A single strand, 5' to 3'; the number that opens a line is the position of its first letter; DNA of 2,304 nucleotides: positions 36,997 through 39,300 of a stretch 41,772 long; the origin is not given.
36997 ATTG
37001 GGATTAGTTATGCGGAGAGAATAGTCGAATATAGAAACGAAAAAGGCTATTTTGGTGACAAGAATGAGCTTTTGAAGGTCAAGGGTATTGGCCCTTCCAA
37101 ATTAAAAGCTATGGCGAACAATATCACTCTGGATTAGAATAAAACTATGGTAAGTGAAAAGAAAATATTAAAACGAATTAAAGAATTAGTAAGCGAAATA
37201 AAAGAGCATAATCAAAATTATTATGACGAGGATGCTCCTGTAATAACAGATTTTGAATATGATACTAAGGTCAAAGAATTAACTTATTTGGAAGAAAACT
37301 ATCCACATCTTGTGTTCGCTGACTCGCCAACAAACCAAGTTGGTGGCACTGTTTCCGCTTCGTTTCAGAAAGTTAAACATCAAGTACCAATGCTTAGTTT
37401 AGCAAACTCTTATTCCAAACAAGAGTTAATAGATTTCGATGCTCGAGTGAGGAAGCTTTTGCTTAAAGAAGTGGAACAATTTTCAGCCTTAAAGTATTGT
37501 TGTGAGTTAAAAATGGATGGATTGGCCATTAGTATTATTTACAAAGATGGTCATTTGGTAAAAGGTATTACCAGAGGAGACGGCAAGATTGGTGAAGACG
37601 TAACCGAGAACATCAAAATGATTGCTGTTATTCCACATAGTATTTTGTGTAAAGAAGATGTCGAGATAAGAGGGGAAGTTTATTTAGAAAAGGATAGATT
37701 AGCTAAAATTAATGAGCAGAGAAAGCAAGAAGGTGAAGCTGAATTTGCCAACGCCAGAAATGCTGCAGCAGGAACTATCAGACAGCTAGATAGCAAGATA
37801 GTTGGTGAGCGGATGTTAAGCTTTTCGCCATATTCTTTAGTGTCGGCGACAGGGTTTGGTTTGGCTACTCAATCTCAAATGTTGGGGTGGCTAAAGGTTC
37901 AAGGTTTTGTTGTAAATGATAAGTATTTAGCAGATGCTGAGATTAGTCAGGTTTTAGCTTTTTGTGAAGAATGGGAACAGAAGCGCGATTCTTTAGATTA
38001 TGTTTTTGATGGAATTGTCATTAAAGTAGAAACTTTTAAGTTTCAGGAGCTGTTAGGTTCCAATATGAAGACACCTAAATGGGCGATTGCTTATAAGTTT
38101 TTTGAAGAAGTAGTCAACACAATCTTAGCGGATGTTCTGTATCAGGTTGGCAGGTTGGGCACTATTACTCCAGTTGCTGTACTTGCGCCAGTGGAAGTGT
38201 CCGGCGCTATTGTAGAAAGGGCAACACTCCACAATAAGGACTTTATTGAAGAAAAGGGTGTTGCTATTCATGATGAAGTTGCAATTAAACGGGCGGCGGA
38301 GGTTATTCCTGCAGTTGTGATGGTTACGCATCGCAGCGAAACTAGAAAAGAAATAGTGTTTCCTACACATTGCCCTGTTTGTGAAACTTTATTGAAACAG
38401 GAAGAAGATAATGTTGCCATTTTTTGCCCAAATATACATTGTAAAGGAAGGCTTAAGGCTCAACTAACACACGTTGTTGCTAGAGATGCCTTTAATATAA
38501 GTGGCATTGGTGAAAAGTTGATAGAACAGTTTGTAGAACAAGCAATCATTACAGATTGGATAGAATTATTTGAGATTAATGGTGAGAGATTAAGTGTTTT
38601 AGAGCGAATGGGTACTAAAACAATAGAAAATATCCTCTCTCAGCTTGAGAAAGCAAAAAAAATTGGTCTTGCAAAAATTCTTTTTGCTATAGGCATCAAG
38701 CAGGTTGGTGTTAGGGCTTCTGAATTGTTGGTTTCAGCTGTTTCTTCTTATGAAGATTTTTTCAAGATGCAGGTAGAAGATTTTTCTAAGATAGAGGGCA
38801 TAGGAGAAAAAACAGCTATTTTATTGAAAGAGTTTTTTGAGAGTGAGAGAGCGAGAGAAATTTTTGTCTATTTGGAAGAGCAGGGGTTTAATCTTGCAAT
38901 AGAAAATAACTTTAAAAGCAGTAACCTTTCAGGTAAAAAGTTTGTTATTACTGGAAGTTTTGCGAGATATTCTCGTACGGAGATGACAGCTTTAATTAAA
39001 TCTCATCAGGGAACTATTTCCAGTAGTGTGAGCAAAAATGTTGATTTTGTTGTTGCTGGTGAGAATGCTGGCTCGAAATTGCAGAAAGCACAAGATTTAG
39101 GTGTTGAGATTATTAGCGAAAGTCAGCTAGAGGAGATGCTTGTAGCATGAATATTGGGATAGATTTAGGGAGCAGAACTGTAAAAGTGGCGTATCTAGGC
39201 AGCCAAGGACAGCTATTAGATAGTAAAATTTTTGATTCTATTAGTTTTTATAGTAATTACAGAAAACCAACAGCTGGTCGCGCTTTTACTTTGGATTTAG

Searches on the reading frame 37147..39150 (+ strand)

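Call 65: search_protein_families(library=pfam, proteins=[window:37147-39150:+], max_evalue=0.0001)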
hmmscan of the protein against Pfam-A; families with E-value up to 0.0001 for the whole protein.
window:37147-39150:+ (667 aa): 9 families
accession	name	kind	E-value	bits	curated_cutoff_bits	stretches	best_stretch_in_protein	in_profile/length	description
PF01653.23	DNA_ligase_aden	-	2.7e-87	292.9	27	1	71-318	2-250/253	NAD-dependent DNA ligase adenylation domain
PF03120.22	DNA_ligase_OB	-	3.8e-27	94.4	32.9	1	325-401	2-78/79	NAD-dependent DNA ligase OB-fold domain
PF00533.33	BRCT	-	6.9e-17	61.9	21.3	1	590-664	2-77/78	BRCA1 C Terminus (BRCT) domain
PF14520.12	HHH_5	-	7.5e-13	49.2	27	1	515-562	5-53/57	Helix-hairpin-helix domain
PF12826.13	HHH_2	-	1.6e-10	41.4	27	1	511-572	2-63/64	Helix-hairpin-helix motif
PF03119.21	DNA_ligase_ZBD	-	5.7e-08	32.9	25.8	1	408-433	1-26/27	NAD-dependent DNA ligase C4 zinc finger domain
PF16589.12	BRCT_2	-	4.4e-07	30.6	27.3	1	594-658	3-67/86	BRCT domain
PF12738.14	PTCB-BRCT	-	6e-06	26.6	22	0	605-657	8-60/63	twin BRCT domain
PF22745.1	Nlig-Ia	-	3.6e-05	24.8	27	0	8-55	3-50/92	DNA ligase-like, N-terminal NAD+-binding domain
